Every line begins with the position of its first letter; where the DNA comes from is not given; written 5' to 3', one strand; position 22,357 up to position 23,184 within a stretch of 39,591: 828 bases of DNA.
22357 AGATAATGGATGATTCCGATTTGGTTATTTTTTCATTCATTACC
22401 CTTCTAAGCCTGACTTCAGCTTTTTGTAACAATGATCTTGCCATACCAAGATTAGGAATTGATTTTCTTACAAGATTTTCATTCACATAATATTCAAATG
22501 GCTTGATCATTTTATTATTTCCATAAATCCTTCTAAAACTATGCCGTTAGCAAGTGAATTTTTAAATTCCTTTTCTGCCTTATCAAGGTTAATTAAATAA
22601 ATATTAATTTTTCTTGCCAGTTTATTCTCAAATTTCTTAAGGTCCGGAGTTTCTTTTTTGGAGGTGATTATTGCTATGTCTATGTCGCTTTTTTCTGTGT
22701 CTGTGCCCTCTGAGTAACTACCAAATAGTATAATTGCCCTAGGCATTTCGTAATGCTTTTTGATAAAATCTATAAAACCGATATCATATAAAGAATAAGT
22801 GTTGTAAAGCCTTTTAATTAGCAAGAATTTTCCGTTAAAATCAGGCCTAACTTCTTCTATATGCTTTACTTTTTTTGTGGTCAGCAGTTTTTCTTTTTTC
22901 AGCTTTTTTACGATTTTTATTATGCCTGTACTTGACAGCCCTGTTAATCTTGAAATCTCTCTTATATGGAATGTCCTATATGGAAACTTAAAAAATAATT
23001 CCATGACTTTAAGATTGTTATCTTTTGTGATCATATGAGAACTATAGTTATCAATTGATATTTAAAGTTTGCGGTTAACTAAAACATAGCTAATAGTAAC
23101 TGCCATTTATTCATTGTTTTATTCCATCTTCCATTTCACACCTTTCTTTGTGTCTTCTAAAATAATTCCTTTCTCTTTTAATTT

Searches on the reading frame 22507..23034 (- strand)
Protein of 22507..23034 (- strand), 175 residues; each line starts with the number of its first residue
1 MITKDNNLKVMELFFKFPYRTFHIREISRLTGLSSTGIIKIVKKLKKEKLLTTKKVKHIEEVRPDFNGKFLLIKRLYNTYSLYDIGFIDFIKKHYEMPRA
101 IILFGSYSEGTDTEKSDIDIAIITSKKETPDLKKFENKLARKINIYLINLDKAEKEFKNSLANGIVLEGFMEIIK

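Call 8: search_protein_families(library=pfam, proteins=[window:22507-23034:-], max_evalue=0.01)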
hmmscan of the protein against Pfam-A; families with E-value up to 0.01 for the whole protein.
window:22507-23034:- (175 aa): 5 families
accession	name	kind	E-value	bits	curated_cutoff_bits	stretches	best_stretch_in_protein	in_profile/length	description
PF18765.7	Polbeta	-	5.4e-12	46.2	26.9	1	92-167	7-87/93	Polymerase beta, Nucleotidyltransferase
PF01909.29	NTP_transf_2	-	2.2e-09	38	21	1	87-144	4-68/93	Nucleotidyltransferase domain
PF22600.2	MTPAP-like_central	-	0.00032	21.2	27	1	65-136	18-71/139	Poly(A) RNA polymerase, mitochondrial-like, central palm domain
PF13412.12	HTH_24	-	0.0052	16.8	21.9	0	24-50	20-46/48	Winged helix-turn-helix DNA-binding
PF13905.12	Thioredoxin_8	-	0.0085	16.8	27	0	125-163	16-56/94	Thioredoxin-like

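Call 9: search_protein_families(library=ncbifam, proteins=[window:22507-23034:-], max_evalue=0.01)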
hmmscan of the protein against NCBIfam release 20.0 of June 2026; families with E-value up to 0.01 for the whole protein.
window:22507-23034:- (175 aa): 5 families
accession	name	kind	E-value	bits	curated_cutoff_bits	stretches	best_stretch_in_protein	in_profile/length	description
NF047752.1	MntA_antitoxin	equivalog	1.9e-12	47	60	1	93-166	3-79/106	type VII toxin-antitoxin system MntA family adenylyltransferase antitoxin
NF028535.0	ANT_4p_II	subfamily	0.00068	19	350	1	87-135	8-56/251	ANT(4')-II family aminoglycoside nucleotidyltransferase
NF001074.0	PRK00118.2-4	equivalog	0.0008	19.7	186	1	6-94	21-105/110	putative DNA-binding protein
NF051895.1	anti_phage_HalB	equivalog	0.0064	16.1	190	0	100-154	1-49/211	anti-phage Hailong system nucleotidyltransferase HalB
NF012212.1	ANT_9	subfamily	0.0087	15.4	340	0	100-134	23-57/249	aminoglycoside nucleotidyltransferase ANT(9)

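Call 15: find_encoding_contigs(protein=window:22510-23034:-, flank=10000, max_places=10)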
Protein window:22510-23034:- (175 aa): 2 contigs read that carry it; 2 places shown.
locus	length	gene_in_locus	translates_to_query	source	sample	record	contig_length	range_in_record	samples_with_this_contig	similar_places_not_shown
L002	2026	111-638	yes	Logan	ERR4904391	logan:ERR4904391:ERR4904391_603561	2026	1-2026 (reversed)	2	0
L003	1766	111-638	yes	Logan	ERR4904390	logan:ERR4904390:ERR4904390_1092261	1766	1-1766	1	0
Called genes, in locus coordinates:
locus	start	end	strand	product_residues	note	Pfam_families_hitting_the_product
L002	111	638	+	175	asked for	PF01909:NTP_transf_2, PF18765:Polbeta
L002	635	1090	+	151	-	-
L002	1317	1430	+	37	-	-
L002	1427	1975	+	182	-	PF01850:PIN (faint)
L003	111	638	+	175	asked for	PF01909:NTP_transf_2, PF18765:Polbeta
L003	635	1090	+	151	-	-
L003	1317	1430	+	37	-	-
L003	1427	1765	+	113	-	?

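Call 68: find_related_loci(query=window:22510-23034:-, collection=viral_contigs, flank=5000)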
Query window:22510-23034:- (175 aa) in viral_contigs; peptide patterns used: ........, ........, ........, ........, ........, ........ (x = any residue, [..] = any of these).
99 stretches matched a pattern, but none encodes a relative of the query by tblastn (E <= 1e-3).

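Call 69: search_dna_similar(query=window:22510-23034:-, collection=plasmids, mode=protein, max_rows=10)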
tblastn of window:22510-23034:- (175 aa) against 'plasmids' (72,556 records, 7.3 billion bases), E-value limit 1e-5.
No match.

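Call 70: search_dna_similar(query=window:22510-23034:-, collection=phages, mode=protein, max_rows=10)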
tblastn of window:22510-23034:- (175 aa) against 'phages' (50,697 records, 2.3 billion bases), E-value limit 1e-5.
No match.

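Call 82: search_protein_families(library=padloc, proteins=[window:22507-23034:-], max_evalue=0.001)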
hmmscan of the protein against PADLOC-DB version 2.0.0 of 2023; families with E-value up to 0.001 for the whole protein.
window:22507-23034:- (175 aa): 12 families
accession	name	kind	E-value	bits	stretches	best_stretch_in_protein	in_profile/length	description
PDLC04368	PDC-M05A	-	7e-16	56.6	1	7-157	15-170/201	-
PDLC04906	PDC-S09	-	5.1e-08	31.2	1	91-162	18-92/98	-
PDLC04907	PDC-S09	-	4.4e-07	28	1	87-131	17-60/114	-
PDLC04903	PDC-S09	-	5.8e-07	27.8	1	99-148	27-81/108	-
PDLC04369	PDC-M05A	-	1.2e-05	23.1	1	6-166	14-177/201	-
PDLC04901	PDC-S09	-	1.7e-05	23.6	1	98-129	21-52/126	-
PDLC04904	PDC-S09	-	5.8e-05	21.3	1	99-141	26-69/104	-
PDLC04902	PDC-S09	-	0.00049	18.4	1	100-136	23-61/97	-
PDLC04372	PDC-M05A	-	0.00051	18.3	1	101-159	79-141/167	-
PDLC00801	Cyclase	-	0.00077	16.7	0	100-163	47-107/295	oligonucleotide-cyclase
PDLC02976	WH_III-A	-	0.00078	18.1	0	14-61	11-58/104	-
PDLC04371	PDC-M05A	-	0.00095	16.8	0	8-125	34-153/211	-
